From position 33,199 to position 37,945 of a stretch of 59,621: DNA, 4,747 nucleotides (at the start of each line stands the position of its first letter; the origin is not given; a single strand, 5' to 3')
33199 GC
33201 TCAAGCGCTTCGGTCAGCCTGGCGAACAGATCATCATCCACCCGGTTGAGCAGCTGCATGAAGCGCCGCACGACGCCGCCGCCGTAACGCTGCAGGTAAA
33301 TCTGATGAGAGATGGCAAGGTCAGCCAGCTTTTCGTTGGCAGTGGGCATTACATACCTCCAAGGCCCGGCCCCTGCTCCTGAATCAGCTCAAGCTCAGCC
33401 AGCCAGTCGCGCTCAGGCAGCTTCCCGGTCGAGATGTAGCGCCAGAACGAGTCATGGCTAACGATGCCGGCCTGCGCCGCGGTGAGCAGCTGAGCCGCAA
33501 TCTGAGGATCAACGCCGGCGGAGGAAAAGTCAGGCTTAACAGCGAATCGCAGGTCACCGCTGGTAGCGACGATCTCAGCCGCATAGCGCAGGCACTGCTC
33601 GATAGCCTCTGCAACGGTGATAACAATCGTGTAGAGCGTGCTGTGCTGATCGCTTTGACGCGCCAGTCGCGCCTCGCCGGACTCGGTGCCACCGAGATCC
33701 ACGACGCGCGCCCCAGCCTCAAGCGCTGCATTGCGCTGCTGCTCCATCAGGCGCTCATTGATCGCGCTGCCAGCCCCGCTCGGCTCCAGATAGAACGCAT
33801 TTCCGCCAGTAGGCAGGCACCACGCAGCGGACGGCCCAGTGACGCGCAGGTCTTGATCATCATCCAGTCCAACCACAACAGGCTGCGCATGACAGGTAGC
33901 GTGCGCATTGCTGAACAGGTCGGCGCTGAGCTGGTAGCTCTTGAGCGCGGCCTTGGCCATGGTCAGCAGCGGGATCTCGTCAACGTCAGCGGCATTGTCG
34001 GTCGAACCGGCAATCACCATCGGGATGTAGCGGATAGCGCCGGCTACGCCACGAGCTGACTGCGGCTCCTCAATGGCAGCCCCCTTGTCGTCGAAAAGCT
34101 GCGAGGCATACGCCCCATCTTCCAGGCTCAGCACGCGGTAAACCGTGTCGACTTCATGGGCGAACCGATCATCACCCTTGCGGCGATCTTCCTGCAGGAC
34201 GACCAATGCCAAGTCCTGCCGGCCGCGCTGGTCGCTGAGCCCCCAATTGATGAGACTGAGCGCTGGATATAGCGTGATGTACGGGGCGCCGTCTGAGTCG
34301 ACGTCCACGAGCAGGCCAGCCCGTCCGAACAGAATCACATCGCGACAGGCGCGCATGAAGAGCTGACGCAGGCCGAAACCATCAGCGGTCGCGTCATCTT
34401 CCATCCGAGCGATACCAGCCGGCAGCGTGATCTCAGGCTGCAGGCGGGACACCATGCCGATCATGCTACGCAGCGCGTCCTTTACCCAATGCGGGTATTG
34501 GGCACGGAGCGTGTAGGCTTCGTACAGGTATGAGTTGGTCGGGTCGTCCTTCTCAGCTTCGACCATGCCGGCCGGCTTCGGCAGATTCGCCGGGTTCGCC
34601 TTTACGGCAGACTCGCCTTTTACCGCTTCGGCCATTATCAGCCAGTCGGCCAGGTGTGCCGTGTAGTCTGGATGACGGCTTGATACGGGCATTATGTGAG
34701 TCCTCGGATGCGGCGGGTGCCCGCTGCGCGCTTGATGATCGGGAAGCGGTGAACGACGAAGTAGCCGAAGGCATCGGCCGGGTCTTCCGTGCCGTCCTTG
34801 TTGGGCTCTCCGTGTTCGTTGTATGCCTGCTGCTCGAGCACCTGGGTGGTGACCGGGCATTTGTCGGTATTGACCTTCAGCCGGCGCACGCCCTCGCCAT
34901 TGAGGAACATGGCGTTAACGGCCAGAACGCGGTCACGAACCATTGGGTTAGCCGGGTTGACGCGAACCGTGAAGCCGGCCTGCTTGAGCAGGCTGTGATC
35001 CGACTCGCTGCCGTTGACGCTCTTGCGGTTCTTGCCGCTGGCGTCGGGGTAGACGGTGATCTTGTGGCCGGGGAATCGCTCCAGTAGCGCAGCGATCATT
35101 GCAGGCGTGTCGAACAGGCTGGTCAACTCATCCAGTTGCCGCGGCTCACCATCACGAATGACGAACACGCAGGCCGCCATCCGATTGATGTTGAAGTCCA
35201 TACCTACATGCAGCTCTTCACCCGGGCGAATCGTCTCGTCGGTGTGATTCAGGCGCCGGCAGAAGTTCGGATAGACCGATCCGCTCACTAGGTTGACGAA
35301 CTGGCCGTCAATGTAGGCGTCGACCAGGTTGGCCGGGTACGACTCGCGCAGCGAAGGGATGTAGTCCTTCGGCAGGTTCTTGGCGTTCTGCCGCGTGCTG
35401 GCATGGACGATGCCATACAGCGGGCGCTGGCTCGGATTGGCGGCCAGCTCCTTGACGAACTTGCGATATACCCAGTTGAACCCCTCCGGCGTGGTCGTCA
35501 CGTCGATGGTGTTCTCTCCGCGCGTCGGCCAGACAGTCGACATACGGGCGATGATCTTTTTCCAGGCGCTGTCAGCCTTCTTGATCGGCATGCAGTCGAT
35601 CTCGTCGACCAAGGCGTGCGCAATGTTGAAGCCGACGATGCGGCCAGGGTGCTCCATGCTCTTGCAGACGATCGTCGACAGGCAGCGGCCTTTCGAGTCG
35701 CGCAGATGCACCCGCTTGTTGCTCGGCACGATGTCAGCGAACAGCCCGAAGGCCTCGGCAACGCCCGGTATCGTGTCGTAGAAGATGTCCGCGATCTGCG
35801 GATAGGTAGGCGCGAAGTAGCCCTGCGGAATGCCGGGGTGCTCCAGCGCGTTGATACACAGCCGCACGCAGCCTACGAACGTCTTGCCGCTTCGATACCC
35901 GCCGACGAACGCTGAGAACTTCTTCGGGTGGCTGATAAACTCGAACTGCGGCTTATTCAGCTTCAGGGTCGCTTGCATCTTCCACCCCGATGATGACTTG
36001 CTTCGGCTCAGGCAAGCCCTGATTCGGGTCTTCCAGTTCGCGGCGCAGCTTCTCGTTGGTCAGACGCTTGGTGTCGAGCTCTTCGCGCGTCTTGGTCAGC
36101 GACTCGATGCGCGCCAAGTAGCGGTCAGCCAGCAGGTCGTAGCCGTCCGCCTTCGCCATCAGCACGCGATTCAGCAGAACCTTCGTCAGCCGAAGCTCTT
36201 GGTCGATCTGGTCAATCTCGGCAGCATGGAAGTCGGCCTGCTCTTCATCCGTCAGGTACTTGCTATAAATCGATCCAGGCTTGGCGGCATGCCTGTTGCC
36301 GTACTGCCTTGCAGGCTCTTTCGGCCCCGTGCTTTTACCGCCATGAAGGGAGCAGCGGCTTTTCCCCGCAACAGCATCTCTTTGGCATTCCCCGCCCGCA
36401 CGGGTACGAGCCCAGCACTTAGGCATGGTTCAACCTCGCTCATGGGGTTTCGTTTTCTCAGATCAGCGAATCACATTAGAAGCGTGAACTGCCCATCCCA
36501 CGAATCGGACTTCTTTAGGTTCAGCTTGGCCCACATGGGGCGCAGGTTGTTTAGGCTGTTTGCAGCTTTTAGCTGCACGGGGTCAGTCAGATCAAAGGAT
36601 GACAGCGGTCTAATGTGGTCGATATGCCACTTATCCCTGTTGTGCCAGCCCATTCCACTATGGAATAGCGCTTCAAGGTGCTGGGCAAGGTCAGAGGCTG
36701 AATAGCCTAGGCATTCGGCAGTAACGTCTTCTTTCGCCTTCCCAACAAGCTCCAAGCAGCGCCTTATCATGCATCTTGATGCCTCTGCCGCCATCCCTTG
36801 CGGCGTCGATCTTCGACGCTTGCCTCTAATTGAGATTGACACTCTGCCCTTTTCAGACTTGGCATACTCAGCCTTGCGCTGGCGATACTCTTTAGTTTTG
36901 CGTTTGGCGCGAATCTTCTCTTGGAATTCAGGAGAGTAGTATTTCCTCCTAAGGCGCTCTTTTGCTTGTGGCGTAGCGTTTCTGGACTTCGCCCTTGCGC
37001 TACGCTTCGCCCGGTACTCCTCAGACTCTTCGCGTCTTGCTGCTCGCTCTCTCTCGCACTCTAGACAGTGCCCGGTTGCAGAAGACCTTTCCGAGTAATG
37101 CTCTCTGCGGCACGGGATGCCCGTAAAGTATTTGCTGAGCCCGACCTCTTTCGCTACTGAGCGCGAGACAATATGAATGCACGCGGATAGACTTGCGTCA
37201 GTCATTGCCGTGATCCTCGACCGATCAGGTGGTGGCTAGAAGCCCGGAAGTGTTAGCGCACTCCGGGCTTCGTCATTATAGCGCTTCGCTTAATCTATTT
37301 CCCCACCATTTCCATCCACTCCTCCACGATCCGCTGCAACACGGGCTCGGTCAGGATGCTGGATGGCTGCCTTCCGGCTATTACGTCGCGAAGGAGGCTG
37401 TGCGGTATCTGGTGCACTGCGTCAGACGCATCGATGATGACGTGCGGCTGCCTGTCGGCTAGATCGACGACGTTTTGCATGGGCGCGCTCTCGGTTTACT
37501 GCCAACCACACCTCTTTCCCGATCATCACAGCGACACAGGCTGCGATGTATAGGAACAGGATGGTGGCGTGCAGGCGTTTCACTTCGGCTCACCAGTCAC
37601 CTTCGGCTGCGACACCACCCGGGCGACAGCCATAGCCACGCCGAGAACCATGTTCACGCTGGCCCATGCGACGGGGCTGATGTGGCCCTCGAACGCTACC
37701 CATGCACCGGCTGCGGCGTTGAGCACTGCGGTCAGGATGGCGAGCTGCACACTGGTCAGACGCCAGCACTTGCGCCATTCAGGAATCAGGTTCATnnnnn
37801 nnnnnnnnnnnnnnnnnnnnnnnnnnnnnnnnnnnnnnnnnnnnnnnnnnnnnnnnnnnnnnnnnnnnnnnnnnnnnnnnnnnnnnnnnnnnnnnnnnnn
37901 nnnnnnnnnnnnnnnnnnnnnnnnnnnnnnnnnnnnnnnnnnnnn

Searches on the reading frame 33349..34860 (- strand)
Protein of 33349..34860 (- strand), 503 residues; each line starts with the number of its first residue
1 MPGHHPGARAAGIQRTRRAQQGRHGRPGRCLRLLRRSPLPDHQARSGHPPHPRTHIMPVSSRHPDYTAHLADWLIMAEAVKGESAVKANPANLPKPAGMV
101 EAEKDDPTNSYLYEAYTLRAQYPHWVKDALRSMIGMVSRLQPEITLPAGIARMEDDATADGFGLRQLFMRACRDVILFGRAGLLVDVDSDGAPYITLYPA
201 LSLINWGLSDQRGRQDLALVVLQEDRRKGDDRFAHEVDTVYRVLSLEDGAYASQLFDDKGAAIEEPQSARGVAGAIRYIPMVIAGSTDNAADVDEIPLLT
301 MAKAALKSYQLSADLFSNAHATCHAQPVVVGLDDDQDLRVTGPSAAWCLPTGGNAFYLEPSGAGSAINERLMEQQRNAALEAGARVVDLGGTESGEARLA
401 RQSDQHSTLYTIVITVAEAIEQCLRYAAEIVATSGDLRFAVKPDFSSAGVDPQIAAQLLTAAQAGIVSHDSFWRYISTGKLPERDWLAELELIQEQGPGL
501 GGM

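Call 71: search_protein_families(library=phrogs, proteins=[window:33349-34860:-], max_evalue=0.00001)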
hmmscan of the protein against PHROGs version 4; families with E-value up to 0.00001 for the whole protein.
window:33349-34860:- (503 aa): 2 families
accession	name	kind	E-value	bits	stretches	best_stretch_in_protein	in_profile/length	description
phrog_145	-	head and packaging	4.6e-111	373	1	55-498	6-467/493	portal protein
phrog_2417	-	unknown function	1.2e-41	143.8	1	58-260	5-204/242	-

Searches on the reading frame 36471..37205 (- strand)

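Call 8: search_protein_families(library=phrogs, proteins=[window:36471-37205:-], max_evalue=0.01)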
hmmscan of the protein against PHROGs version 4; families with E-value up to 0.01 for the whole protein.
window:36471-37205:- (244 aa): 4 families
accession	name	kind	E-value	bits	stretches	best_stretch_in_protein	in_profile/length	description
phrog_1035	-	DNA, RNA and nucleotide metabolism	2.6e-20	74.4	1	9-242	42-220/271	endonuclease VII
phrog_1081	-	unknown function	1.7e-13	51.4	1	11-69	2-60/67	-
phrog_28061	-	unknown function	1.7e-09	39.1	1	185-234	6-55/62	-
phrog_23777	-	unknown function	4.6e-08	34.4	1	25-72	10-57/75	-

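Call 9: search_protein_families(library=pfam, proteins=[window:36471-37205:-], max_evalue=0.01)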
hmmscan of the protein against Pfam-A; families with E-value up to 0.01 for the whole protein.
window:36471-37205:- (244 aa): 0 families

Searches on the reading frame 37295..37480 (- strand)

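Call 8: search_protein_families(library=phrogs, proteins=[window:37295-37480:-], max_evalue=0.01)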
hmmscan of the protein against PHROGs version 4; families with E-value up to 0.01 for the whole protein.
window:37295-37480:- (61 aa): 1 family
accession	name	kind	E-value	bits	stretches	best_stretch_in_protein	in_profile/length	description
phrog_30574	-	unknown function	4.4e-38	130.5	1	1-60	6-65/66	-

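Call 9: search_protein_families(library=pfam, proteins=[window:37295-37480:-], max_evalue=0.01)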
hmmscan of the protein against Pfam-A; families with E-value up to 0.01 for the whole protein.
window:37295-37480:- (61 aa): 0 families

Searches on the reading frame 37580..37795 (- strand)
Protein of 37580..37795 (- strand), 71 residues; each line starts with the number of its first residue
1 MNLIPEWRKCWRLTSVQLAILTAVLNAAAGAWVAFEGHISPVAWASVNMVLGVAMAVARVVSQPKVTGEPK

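Call 8: search_protein_families(library=phrogs, proteins=[window:37580-37795:-], max_evalue=0.01)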
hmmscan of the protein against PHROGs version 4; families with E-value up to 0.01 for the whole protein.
window:37580-37795:- (71 aa): 2 families
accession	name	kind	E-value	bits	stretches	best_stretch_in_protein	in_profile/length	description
phrog_1356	-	lysis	1.9e-19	71.2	1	1-70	47-123/135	holin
phrog_4316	-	unknown function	0.0011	20.1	1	4-66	8-69/89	-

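Call 9: search_protein_families(library=pfam, proteins=[window:37580-37795:-], max_evalue=0.01)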
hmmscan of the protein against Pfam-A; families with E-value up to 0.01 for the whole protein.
window:37580-37795:- (71 aa): 1 family
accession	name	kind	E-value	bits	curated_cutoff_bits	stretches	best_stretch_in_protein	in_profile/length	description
PF25612.1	DUF7940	-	1.9e-14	54.4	27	1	3-63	2-63/63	Family of unknown function (DUF7940)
